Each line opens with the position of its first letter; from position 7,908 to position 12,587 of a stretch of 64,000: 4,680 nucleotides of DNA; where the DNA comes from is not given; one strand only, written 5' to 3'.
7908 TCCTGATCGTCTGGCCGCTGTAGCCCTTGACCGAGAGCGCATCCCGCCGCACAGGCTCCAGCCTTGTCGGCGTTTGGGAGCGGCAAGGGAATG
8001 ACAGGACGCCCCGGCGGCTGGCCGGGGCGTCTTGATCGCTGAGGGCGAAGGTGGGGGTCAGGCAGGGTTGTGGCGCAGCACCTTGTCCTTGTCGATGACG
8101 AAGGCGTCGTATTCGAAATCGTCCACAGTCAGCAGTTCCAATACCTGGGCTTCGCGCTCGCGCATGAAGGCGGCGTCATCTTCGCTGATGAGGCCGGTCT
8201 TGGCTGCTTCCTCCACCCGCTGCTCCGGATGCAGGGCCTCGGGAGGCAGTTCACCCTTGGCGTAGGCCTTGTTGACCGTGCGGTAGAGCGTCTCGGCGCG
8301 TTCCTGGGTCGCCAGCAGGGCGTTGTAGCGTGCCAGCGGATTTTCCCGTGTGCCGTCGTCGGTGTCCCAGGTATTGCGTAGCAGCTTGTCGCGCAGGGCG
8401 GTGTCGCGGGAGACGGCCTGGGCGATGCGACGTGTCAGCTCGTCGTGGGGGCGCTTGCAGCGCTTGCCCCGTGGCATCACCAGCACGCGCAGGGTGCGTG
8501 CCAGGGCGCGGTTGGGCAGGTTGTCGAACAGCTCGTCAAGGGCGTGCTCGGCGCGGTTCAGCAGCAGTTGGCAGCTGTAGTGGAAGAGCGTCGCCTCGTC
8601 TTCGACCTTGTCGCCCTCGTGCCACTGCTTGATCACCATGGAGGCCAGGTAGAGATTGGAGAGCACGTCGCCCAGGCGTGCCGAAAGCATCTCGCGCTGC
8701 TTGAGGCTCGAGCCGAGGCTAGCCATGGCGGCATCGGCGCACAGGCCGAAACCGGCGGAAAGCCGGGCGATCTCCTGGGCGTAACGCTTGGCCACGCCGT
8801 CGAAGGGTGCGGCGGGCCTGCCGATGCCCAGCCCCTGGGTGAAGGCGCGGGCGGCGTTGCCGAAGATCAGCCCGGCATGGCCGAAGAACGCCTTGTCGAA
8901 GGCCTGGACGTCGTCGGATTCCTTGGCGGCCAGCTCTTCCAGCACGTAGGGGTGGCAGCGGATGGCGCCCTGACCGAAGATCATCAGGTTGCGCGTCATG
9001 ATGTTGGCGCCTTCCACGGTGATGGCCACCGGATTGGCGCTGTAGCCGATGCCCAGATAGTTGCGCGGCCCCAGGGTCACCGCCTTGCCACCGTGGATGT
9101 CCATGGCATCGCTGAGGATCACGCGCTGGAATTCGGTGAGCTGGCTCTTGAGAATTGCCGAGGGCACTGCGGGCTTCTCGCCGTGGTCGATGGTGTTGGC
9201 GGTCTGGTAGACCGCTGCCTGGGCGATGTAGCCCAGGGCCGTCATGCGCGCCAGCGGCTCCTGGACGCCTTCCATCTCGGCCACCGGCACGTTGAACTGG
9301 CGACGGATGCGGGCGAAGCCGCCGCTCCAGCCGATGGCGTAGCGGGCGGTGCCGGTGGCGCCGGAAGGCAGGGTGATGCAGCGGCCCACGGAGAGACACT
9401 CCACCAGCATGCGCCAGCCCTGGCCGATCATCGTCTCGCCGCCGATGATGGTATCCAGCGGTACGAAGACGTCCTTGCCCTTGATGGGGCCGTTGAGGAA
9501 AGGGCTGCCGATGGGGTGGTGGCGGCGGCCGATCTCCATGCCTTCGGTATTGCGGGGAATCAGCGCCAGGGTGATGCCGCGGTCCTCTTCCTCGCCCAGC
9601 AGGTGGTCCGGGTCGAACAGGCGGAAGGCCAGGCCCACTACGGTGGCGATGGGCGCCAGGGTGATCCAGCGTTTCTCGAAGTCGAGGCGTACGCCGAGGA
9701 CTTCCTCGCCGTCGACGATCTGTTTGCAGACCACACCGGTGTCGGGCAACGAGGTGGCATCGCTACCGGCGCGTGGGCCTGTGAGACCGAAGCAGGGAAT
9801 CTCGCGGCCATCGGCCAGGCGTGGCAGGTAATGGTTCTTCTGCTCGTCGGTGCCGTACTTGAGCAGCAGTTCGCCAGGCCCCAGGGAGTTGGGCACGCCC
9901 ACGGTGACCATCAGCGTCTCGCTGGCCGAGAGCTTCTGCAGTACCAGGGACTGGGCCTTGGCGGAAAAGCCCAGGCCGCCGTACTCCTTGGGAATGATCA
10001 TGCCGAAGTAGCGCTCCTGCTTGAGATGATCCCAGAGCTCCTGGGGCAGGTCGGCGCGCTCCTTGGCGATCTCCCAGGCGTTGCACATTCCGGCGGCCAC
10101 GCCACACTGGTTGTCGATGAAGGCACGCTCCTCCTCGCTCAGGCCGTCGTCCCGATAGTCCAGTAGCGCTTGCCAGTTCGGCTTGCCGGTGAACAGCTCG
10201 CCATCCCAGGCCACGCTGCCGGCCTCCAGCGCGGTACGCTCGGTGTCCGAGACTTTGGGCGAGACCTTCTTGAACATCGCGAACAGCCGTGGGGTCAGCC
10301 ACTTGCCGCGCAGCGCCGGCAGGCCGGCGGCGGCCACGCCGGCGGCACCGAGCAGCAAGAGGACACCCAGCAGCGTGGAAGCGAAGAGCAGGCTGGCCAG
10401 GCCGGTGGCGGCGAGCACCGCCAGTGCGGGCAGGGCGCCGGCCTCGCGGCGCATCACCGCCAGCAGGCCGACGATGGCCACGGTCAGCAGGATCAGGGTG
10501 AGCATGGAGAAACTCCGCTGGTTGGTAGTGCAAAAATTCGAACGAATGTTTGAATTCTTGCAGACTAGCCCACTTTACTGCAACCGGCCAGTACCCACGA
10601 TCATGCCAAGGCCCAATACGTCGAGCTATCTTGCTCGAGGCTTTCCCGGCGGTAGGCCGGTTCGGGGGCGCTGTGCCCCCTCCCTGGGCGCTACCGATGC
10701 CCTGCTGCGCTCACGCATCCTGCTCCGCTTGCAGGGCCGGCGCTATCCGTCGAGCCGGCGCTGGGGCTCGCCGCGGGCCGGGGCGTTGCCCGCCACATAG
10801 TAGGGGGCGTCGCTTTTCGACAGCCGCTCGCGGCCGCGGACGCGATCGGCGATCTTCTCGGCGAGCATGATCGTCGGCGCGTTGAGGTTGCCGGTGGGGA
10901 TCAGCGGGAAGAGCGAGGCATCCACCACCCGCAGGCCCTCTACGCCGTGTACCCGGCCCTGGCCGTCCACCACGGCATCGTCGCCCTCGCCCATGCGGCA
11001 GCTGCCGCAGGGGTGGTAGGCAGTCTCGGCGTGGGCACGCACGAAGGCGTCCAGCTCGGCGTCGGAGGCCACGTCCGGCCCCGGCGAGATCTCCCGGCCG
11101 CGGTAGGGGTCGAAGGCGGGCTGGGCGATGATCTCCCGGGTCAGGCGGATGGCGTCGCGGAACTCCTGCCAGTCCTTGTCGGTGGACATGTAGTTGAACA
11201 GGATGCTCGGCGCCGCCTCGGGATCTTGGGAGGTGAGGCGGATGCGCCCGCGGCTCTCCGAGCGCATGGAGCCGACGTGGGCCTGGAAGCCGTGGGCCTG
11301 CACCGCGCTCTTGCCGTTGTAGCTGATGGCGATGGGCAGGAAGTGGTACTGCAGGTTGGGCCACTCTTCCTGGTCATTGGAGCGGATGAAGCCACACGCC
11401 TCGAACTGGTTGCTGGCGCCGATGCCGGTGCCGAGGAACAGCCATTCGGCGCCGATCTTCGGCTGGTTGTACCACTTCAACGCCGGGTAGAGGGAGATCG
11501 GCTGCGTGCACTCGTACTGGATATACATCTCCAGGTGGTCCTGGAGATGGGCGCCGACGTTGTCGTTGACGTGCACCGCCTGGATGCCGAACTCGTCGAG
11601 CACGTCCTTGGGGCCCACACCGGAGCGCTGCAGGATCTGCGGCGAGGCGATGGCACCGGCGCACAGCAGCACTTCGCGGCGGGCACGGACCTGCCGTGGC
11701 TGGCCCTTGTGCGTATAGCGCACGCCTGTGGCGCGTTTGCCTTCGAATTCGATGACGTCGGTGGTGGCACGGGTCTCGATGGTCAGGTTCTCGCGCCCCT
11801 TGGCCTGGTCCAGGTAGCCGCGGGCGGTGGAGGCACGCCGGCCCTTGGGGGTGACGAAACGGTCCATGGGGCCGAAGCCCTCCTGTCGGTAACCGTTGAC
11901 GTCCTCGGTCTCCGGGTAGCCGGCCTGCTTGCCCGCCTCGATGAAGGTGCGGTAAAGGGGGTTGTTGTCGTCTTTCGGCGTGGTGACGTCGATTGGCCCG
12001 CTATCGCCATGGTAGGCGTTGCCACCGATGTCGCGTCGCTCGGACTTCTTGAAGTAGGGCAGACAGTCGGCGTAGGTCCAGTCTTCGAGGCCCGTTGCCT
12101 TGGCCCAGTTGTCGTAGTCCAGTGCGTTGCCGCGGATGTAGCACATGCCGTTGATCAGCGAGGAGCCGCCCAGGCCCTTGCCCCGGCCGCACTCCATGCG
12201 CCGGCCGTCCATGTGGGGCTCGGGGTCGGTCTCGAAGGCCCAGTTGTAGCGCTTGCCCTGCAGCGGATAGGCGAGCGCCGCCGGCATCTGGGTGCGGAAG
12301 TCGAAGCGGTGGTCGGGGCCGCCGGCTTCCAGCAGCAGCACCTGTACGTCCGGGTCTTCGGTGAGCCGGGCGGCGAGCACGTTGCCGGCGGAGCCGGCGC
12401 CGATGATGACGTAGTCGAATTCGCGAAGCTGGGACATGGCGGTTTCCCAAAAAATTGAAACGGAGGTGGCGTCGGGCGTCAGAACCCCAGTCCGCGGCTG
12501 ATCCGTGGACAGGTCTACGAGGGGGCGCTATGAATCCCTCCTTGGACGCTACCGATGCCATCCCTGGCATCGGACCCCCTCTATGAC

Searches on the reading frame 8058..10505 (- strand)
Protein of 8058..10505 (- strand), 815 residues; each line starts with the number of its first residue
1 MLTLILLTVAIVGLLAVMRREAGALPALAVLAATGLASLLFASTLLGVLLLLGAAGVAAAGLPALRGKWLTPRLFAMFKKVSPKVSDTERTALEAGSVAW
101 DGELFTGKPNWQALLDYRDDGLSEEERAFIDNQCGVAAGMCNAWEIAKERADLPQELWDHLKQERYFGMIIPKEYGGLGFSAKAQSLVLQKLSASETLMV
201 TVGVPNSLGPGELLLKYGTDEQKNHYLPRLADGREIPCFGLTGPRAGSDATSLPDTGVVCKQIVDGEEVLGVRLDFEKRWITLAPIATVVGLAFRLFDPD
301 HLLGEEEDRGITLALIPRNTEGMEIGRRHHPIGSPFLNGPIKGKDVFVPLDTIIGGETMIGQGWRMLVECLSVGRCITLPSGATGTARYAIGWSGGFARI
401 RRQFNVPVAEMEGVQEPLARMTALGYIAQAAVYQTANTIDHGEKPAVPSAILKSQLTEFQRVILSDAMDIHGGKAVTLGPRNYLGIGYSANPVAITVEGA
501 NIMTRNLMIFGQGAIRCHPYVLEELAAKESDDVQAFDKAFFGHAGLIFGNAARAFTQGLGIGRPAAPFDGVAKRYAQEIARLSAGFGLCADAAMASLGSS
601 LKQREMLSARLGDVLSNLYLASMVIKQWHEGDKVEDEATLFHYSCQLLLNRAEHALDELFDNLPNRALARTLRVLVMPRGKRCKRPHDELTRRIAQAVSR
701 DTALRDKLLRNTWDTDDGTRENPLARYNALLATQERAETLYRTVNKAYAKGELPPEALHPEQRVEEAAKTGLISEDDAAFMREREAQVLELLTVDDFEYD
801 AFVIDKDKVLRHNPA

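Call 9: search_protein_families(library=pfam, proteins=[window:8058-10505:-], max_evalue=0.00001)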
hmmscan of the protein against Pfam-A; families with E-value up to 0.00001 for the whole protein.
window:8058-10505:- (815 aa): 4 families
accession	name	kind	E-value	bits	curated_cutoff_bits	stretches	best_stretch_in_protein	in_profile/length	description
PF09317.16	ACDH_C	-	1.3e-83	281.4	25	1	515-797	1-284/284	Acyl-CoA dehydrogenase, C-terminal, bacterial type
PF02771.21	Acyl-CoA_dh_N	-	5.8e-20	72.2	22.9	1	124-233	2-112/113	Acyl-CoA dehydrogenase, N-terminal domain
PF00441.29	Acyl-CoA_dh_1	-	3.7e-17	63.3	22.4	1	361-499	1-136/150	Acyl-CoA dehydrogenase, C-terminal domain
PF02770.24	Acyl-CoA_dh_M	-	9.3e-10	39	33.3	1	238-337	1-87/97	Acyl-CoA dehydrogenase, middle domain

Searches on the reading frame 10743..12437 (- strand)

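Call 9: search_protein_families(library=pfam, proteins=[window:10743-12437:-], max_evalue=0.00001)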
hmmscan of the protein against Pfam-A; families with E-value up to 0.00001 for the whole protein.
window:10743-12437:- (564 aa): 3 families
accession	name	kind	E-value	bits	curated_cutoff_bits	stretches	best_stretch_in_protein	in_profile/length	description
PF00732.25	GMC_oxred_N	-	1.2e-55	189.1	23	1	7-302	1-217/218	GMC oxidoreductase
PF05199.19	GMC_oxred_C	-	8.7e-42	143.4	24.6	1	394-526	2-139/139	GMC oxidoreductase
PF01266.30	DAO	-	4.9e-06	26.7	27.9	0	8-41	1-34/353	FAD dependent oxidoreductase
